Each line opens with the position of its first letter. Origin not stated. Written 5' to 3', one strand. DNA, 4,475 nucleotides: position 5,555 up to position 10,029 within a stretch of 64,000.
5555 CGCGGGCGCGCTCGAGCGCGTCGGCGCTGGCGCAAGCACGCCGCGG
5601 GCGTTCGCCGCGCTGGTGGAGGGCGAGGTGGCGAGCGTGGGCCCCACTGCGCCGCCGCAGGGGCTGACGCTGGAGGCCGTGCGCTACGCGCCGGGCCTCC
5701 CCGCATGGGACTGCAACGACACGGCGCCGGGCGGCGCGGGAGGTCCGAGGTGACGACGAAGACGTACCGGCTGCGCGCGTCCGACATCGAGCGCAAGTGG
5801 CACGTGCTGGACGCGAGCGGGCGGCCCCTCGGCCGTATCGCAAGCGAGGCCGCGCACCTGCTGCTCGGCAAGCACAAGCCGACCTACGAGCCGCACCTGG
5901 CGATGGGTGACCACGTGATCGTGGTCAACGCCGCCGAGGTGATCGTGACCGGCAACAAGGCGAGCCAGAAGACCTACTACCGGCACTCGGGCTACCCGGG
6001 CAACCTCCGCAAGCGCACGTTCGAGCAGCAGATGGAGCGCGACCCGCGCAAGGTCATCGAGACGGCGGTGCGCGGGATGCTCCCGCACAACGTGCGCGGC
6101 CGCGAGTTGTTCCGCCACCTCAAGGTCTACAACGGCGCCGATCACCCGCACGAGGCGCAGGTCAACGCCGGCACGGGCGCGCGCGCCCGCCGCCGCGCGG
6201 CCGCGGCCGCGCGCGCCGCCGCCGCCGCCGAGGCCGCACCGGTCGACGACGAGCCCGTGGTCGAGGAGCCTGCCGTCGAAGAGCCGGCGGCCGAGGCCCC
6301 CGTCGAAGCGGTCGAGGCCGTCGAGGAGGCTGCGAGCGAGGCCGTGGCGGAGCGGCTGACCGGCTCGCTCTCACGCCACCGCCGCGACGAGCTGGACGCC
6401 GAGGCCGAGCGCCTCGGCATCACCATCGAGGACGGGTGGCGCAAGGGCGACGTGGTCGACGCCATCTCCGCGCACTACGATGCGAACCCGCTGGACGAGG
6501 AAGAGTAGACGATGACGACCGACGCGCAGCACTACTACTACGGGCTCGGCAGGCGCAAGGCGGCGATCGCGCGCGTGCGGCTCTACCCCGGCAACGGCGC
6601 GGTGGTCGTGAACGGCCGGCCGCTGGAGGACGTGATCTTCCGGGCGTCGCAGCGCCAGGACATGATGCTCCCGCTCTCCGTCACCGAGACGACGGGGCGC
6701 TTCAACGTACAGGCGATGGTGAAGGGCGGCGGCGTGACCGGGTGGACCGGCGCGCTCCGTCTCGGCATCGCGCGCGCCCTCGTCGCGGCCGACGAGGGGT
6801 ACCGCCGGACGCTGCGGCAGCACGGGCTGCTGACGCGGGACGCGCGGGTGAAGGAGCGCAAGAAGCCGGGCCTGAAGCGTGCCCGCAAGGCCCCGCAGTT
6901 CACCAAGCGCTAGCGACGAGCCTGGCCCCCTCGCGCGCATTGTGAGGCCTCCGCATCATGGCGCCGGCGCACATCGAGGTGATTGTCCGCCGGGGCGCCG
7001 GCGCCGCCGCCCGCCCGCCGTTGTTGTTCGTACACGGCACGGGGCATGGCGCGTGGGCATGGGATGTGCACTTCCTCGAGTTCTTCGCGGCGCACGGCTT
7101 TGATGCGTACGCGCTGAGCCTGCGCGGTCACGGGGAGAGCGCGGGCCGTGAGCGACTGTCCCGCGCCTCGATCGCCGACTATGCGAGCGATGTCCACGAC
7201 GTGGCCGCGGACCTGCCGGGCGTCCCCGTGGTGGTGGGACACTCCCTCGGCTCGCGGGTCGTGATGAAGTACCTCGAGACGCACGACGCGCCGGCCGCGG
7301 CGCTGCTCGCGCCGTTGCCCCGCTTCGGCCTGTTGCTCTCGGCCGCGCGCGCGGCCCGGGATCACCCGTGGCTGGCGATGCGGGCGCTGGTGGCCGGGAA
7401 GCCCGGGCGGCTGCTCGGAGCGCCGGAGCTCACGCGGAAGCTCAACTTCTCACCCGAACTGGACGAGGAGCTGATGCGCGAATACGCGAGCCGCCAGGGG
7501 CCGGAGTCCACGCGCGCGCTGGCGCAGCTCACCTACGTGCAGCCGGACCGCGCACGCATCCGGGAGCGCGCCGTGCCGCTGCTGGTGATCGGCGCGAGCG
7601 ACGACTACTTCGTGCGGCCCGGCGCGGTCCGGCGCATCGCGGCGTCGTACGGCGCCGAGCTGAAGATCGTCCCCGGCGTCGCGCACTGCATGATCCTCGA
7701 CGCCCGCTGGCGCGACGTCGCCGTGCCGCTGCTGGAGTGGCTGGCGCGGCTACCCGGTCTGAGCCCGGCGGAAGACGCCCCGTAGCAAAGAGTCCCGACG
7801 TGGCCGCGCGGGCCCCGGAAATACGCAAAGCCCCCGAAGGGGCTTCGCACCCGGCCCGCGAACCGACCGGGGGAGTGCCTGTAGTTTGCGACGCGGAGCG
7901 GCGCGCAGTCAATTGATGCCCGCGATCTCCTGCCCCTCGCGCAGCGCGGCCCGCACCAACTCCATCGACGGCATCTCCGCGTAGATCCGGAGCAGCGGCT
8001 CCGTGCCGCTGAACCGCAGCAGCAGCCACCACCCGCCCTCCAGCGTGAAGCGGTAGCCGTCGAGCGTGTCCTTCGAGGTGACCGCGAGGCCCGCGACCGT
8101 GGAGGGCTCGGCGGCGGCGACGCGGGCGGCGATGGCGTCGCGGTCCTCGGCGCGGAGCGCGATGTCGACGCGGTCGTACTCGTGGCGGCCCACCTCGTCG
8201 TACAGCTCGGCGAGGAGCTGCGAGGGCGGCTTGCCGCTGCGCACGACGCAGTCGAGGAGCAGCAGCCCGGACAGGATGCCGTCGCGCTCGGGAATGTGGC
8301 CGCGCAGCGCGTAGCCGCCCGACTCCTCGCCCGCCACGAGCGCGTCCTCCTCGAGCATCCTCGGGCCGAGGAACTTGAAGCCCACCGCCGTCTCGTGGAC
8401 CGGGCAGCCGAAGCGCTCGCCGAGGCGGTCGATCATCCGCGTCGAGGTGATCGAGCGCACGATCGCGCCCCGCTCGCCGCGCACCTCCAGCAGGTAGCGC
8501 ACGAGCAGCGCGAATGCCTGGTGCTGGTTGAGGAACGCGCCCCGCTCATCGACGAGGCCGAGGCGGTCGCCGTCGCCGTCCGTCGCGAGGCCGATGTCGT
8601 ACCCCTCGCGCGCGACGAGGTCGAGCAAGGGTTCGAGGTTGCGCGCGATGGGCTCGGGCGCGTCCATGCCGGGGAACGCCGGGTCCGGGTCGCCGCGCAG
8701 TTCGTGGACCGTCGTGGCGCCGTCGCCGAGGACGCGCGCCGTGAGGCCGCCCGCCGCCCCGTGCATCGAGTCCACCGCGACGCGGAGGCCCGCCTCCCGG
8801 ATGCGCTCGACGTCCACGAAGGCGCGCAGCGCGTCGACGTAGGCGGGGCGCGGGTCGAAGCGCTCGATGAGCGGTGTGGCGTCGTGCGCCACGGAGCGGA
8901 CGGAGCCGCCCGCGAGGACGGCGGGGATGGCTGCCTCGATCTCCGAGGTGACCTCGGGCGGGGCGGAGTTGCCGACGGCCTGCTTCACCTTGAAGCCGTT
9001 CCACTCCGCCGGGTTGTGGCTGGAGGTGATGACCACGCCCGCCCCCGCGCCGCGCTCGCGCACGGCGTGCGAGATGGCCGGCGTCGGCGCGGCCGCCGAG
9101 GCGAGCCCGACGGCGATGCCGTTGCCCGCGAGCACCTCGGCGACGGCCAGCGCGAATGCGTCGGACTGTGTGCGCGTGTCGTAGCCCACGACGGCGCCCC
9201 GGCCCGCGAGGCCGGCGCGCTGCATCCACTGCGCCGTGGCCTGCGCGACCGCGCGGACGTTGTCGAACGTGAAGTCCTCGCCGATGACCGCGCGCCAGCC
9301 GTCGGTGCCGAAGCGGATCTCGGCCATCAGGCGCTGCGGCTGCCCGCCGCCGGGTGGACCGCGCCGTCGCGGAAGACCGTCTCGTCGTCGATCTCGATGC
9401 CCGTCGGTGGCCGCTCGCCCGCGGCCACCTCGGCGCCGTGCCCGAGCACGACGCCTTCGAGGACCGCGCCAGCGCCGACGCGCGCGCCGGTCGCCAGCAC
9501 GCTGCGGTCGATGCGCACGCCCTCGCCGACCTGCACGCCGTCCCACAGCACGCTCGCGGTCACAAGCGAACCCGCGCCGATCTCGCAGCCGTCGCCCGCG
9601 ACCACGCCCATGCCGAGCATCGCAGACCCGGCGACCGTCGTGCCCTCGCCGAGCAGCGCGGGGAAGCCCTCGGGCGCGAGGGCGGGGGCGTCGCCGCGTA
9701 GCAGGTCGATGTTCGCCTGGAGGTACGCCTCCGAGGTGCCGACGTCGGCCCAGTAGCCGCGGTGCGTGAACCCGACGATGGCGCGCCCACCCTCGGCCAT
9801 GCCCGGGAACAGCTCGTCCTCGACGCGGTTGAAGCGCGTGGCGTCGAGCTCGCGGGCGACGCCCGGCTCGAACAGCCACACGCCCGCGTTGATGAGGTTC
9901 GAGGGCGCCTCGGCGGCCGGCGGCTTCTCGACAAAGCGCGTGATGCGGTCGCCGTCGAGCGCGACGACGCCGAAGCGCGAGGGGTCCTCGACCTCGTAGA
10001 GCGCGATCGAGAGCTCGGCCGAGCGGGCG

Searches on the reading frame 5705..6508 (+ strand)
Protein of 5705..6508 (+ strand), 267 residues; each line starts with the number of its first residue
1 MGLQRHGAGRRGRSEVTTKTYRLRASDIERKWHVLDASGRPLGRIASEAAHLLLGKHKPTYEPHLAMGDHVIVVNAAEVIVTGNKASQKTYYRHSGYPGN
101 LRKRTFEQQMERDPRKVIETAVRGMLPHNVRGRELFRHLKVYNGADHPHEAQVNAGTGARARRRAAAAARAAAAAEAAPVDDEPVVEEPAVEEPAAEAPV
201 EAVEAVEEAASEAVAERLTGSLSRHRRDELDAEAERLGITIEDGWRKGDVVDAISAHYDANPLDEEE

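Call 41: search_protein_families(library=pfam, proteins=[window:5705-6508:+])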
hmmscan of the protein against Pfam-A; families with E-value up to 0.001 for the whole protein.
window:5705-6508:+ (267 aa): 1 family
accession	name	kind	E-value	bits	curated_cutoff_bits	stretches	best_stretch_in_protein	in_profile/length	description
PF00572.24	Ribosomal_L13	-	2.2e-47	160.5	23.8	1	30-148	1-119/119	Ribosomal protein L13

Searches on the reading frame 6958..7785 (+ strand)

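Call 41: search_protein_families(library=pfam, proteins=[window:6958-7785:+])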
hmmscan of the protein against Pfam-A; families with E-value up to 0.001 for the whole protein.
window:6958-7785:+ (275 aa): 4 families
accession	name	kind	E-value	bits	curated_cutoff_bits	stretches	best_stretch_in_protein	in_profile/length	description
PF12697.13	Abhydrolase_6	-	2.8e-24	87.4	26.3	1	22-255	1-215/217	Alpha/beta hydrolase family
PF12146.15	Hydrolase_4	-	2.5e-19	70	27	1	21-248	6-237/239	Serine aminopeptidase, S33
PF00561.26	Abhydrolase_1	-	4.5e-18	66.3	25.8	1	20-248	1-243/245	alpha/beta hydrolase fold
PF06821.19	Ser_hydrolase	-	3e-06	27.7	22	0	189-244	104-154/172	Serine hydrolase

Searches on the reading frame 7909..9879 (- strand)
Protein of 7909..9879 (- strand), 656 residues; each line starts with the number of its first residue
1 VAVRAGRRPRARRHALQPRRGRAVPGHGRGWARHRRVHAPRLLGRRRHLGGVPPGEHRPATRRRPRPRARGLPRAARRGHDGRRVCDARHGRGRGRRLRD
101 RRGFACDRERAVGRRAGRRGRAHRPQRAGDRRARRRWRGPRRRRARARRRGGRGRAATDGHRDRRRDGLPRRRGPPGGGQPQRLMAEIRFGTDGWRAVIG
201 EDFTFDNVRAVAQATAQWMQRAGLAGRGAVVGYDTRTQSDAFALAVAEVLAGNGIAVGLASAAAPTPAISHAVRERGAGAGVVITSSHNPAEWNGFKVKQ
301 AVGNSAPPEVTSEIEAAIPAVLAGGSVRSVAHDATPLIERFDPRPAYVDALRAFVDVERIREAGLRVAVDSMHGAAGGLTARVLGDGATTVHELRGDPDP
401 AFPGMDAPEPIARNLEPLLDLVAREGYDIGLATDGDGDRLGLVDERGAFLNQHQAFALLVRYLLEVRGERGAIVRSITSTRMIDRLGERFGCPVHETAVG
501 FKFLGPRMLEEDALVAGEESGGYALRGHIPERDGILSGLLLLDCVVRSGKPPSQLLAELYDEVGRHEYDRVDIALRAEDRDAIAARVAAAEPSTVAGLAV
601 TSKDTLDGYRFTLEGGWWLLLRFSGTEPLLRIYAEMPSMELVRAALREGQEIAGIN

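Call 26: search_protein_families(library=pfam, proteins=[window:7909-9879:-])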
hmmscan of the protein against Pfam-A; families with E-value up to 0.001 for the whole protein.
window:7909-9879:- (656 aa): 4 families
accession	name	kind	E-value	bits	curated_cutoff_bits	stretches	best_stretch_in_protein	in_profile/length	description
PF02878.22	PGM_PMM_I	-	3.3e-37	127.7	22.5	1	189-319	3-132/138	Phosphoglucomutase/phosphomannomutase, alpha/beta/alpha domain I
PF02879.22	PGM_PMM_II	-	8.5e-26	90.9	29.3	1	346-447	2-103/103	Phosphoglucomutase/phosphomannomutase, alpha/beta/alpha domain II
PF02880.22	PGM_PMM_III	-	1.1e-25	90.4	20.7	1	453-562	3-114/115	Phosphoglucomutase/phosphomannomutase, alpha/beta/alpha domain III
PF00408.26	PGM_PMM_IV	-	9.8e-10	38.8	23.1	1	586-643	3-59/68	Phosphoglucomutase/phosphomannomutase, C-terminal domain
